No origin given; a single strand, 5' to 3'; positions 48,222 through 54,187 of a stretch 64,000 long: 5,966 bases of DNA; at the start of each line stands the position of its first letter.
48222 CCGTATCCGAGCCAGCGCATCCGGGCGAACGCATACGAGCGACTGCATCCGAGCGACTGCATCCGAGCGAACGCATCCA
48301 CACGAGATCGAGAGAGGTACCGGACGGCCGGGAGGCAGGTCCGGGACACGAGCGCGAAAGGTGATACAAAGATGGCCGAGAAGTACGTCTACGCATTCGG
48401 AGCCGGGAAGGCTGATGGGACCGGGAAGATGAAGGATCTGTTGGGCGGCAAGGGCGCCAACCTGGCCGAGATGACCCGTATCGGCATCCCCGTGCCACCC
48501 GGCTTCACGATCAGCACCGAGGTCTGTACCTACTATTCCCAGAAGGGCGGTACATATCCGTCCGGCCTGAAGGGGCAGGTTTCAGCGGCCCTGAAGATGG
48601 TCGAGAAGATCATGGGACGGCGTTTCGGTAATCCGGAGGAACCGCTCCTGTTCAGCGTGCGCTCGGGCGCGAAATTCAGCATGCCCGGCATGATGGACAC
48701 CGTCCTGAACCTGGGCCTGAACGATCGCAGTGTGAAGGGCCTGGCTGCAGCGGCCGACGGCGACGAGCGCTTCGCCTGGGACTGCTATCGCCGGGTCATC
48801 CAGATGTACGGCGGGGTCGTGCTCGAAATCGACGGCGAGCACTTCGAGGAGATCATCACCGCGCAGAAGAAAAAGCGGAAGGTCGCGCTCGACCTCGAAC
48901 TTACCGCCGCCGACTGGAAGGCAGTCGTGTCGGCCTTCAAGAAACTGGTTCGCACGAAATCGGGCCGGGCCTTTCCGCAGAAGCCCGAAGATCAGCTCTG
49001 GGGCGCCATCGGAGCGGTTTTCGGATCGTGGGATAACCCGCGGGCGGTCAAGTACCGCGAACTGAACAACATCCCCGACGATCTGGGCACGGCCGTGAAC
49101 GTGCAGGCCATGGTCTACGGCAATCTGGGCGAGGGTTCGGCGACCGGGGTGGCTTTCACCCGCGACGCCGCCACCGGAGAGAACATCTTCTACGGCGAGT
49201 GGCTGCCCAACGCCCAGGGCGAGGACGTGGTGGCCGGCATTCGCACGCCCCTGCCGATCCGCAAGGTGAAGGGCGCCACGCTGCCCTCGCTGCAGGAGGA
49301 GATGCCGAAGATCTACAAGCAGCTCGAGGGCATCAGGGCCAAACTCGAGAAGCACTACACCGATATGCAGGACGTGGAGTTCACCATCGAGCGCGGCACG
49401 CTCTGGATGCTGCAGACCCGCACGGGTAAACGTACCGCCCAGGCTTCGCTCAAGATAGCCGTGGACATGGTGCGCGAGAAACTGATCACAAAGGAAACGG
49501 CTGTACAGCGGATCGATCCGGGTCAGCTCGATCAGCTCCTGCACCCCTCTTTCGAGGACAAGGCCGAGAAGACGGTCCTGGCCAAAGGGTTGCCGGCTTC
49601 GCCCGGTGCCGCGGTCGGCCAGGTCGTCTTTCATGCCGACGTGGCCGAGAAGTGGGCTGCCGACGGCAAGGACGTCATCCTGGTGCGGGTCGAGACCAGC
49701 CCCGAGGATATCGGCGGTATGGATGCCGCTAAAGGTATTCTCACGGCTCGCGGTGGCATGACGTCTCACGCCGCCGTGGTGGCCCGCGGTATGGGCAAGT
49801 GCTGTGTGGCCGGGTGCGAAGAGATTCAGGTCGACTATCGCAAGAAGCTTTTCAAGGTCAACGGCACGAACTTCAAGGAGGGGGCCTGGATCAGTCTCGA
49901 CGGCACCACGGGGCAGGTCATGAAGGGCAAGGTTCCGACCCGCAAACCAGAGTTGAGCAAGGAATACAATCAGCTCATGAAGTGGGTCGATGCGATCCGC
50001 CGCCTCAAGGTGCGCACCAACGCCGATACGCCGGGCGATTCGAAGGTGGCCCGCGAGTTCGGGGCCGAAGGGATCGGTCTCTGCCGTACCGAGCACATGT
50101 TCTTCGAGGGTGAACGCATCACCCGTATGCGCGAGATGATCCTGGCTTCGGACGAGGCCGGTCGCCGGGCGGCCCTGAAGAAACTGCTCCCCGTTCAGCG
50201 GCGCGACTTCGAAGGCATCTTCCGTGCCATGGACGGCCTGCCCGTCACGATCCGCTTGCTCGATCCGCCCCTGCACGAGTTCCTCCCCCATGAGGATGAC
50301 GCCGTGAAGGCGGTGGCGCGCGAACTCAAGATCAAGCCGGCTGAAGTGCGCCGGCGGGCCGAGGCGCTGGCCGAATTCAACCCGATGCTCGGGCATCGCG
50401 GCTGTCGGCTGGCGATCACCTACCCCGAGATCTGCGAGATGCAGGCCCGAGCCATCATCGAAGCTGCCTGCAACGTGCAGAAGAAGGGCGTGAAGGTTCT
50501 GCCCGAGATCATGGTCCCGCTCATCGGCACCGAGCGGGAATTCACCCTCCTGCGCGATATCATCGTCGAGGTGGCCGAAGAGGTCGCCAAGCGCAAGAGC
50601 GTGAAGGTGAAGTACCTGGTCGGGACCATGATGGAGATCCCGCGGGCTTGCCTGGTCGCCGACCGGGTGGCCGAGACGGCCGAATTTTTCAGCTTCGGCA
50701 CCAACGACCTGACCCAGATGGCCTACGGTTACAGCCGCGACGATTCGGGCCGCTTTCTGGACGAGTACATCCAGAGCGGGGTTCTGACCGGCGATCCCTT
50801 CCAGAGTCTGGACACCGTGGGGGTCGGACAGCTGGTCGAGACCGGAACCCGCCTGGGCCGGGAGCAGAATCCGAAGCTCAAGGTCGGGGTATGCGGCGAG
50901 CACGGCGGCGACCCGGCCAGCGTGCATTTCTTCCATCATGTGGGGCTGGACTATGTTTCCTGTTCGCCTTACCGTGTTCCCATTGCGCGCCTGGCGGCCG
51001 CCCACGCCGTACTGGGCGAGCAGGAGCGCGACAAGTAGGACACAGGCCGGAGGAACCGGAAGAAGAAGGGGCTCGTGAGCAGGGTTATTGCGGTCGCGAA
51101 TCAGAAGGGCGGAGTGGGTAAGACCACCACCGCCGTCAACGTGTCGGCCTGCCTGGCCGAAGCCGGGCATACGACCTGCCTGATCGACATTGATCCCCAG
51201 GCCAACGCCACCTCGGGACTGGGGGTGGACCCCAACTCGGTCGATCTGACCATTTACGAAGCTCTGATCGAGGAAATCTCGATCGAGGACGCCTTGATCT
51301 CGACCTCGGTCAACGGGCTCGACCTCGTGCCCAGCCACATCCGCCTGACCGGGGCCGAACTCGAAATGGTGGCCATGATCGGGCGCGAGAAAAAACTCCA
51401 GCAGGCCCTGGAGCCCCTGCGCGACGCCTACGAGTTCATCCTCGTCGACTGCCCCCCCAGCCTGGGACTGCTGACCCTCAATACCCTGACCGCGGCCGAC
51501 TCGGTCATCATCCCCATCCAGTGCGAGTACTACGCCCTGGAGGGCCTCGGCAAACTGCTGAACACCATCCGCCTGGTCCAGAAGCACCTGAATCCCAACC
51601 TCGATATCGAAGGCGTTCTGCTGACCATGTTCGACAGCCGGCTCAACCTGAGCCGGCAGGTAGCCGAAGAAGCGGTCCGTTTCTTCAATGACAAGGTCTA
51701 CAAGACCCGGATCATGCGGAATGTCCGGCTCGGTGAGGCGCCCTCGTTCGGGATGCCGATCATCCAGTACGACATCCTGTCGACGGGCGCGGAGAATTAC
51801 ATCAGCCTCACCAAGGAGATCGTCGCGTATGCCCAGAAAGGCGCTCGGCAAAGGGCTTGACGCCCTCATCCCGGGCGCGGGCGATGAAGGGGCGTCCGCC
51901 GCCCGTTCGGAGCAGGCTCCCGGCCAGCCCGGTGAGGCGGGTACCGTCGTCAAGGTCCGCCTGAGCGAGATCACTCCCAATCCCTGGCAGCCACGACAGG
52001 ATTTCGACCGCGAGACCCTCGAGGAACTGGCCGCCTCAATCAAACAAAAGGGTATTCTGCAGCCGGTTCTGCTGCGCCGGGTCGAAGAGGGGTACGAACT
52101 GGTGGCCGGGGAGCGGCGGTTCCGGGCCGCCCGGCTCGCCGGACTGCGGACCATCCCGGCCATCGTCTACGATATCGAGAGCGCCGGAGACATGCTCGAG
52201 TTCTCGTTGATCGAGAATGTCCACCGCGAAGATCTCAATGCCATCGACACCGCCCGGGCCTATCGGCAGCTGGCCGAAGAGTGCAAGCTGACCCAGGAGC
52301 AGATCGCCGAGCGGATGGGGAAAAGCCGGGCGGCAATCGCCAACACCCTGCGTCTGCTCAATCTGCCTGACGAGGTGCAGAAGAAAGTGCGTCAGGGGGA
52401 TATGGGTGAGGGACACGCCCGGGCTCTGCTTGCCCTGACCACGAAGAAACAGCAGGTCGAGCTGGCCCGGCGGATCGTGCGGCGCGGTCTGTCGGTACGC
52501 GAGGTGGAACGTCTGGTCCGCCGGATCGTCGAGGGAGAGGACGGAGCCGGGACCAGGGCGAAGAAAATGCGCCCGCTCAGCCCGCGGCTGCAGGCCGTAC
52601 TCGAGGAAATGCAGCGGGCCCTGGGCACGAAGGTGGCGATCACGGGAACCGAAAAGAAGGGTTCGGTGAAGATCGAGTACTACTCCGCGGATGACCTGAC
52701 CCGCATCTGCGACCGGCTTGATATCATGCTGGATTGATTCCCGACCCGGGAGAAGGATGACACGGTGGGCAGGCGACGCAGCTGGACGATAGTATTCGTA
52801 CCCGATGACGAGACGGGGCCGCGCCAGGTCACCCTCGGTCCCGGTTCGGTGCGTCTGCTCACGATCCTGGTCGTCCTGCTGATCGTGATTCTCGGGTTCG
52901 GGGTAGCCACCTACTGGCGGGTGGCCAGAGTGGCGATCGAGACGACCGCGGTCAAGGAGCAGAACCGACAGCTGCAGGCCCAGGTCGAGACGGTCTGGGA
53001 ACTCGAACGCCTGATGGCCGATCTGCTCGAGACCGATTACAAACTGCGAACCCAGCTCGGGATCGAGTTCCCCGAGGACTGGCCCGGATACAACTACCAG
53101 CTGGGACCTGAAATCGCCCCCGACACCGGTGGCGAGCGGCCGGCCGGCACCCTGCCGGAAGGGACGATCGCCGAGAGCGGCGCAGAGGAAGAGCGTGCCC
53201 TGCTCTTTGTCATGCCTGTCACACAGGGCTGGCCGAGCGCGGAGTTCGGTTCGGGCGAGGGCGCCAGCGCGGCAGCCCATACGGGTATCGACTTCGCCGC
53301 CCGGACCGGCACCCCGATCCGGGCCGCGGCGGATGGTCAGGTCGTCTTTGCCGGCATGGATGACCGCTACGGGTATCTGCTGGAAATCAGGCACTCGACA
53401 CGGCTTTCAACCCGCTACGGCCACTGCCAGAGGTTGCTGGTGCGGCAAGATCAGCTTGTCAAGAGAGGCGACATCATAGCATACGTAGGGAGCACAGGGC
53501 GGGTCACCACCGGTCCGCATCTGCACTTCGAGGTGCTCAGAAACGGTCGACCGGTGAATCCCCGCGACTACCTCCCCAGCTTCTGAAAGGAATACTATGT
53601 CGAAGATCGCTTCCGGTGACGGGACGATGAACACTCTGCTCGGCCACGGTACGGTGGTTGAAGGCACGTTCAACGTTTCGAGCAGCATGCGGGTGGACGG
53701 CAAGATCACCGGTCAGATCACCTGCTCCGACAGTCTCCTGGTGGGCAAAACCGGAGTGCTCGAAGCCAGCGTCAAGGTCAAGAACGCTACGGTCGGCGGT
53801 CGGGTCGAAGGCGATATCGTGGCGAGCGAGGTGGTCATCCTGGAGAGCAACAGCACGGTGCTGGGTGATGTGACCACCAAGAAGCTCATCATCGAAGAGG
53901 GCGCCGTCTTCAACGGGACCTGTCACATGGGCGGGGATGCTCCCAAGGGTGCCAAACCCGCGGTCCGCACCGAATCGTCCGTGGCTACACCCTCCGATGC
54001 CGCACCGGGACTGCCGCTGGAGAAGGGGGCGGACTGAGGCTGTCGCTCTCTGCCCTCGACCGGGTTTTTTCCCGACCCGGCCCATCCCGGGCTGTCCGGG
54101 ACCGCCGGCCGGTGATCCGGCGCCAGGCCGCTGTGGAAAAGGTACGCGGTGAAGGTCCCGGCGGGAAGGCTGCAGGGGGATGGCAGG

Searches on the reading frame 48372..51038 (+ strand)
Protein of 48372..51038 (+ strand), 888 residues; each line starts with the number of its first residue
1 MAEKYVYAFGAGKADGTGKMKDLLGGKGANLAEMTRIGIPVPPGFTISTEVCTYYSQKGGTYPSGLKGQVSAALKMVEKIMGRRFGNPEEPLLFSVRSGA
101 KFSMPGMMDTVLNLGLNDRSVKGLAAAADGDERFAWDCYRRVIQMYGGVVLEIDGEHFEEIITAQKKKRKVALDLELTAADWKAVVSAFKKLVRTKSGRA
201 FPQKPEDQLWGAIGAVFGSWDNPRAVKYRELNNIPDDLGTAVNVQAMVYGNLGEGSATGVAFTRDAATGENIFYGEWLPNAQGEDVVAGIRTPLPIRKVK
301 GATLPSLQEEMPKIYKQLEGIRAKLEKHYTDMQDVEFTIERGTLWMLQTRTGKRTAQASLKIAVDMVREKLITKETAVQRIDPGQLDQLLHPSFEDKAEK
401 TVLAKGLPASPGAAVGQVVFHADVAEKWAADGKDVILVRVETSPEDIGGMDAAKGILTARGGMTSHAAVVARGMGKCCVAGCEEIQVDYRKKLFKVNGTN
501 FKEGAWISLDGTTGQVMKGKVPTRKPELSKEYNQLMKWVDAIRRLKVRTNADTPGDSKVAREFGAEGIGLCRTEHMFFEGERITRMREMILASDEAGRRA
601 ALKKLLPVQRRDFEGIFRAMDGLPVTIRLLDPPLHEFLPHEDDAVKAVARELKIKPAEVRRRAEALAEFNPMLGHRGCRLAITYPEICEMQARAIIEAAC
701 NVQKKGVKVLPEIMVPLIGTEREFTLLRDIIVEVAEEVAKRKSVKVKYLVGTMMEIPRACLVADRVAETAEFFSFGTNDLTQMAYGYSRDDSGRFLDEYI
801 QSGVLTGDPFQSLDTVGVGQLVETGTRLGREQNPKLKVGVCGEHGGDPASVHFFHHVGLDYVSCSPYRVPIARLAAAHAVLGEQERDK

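Call 6: search_protein_families(library=pfam, proteins=[window:48372-51038:+])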
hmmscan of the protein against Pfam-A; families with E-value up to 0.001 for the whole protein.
window:48372-51038:+ (888 aa): 3 families
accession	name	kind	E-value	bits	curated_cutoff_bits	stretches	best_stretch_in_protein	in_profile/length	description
PF02896.24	PEP-utilizers_C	-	5.1e-79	265.9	22.8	1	529-879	4-291/293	PEP-utilising enzyme, PEP-binding domain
PF01326.24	PPDK_N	-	6.8e-53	180.5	27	3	68-297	79-221/328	Pyruvate phosphate dikinase, AMP/ATP-binding domain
PF00391.29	PEP-utilizers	-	7.5e-25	86.8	23.1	1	433-514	3-72/72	PEP-utilising enzyme, mobile domain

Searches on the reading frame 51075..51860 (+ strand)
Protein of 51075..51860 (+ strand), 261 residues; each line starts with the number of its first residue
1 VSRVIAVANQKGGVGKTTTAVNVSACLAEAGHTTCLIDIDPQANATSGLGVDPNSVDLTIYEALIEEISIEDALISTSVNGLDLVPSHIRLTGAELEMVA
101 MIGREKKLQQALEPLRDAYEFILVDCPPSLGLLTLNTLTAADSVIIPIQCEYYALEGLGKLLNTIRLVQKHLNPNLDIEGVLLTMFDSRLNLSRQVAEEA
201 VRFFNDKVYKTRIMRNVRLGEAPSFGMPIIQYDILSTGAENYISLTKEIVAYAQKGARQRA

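Call 6: search_protein_families(library=pfam, proteins=[window:51075-51860:+])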
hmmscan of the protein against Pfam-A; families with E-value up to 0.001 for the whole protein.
window:51075-51860:+ (261 aa): 7 families
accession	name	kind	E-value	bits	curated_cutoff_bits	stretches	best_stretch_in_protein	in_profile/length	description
PF13614.12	AAA_31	-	5.1e-69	232.2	27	1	3-178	2-177/177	AAA domain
PF01656.29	CbiA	-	3.4e-27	95.3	25.4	1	5-229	1-125/125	CobQ/CobB/MinD/ParA nucleotide binding domain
PF09140.17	MipZ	-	3.6e-13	49.9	20.7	2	3-42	1-40/262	ATPase MipZ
PF10609.15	ParA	-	1.6e-09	38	27.1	1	2-138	3-131/246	NUBPL iron-transfer P-loop NTPase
PF06564.18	CBP_BcsQ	-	7.9e-08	32.5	21.3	1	4-241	3-225/234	Cellulose biosynthesis protein BcsQ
PF00142.24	Fer4_NifH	-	1.4e-07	31.8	25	1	10-86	7-85/271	4Fe-4S iron sulfur cluster binding proteins, NifH/frxC family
PF02374.21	ArsA_ATPase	-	2.2e-05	24.3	24.3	1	10-51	8-49/305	Anion-transporting ATPase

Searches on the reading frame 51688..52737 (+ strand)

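Call 6: search_protein_families(library=pfam, proteins=[window:51688-52737:+])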
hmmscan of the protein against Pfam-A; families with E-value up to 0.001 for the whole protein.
window:51688-52737:+ (349 aa): 5 families
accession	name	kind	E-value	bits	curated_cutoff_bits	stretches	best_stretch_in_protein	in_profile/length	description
PF17762.8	HTH_ParB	-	3.3e-38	130.4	22.6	1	181-280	1-100/102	ParB HTH domain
PF02195.25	ParB_N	-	1e-31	109.2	26.3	1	87-179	3-95/95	ParB N-terminal domain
PF23552.2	ParB_C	-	7.1e-08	32.2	23.8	1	298-344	2-49/50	ParB dimerisation domain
PF23433.1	DUF7119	-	0.00032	21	30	1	206-285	51-131/141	Family of unknown function (DUF7119)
PF01381.28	HTH_3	-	0.00045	20.6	23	0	193-218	2-27/55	Helix-turn-helix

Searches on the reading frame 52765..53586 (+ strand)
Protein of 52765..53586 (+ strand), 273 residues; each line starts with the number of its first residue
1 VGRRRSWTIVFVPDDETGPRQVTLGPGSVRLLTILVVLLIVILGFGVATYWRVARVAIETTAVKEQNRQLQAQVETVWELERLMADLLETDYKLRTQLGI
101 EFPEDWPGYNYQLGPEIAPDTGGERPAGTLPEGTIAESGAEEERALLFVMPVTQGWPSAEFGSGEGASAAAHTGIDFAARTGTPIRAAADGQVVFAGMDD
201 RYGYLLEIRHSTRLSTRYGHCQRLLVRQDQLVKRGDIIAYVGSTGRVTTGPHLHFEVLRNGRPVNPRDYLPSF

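Call 6: search_protein_families(library=pfam, proteins=[window:52765-53586:+])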
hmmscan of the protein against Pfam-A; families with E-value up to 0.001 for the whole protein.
window:52765-53586:+ (273 aa): 1 family
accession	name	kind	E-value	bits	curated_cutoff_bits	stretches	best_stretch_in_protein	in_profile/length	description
PF01551.29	Peptidase_M23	-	2e-34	118.1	28.7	1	171-266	2-96/96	Peptidase family M23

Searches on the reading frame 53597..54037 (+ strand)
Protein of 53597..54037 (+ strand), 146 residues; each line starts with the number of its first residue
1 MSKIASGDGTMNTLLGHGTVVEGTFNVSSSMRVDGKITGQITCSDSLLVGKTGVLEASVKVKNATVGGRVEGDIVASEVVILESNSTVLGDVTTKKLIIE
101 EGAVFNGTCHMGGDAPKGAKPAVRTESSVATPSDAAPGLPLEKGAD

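Call 6: search_protein_families(library=pfam, proteins=[window:53597-54037:+])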
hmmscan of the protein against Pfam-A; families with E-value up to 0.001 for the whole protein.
window:53597-54037:+ (146 aa): 1 family
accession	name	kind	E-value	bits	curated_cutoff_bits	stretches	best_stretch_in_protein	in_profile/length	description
PF04519.19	Bactofilin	-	2.9e-27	95.2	27.9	1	13-109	1-97/98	Polymer-forming cytoskeletal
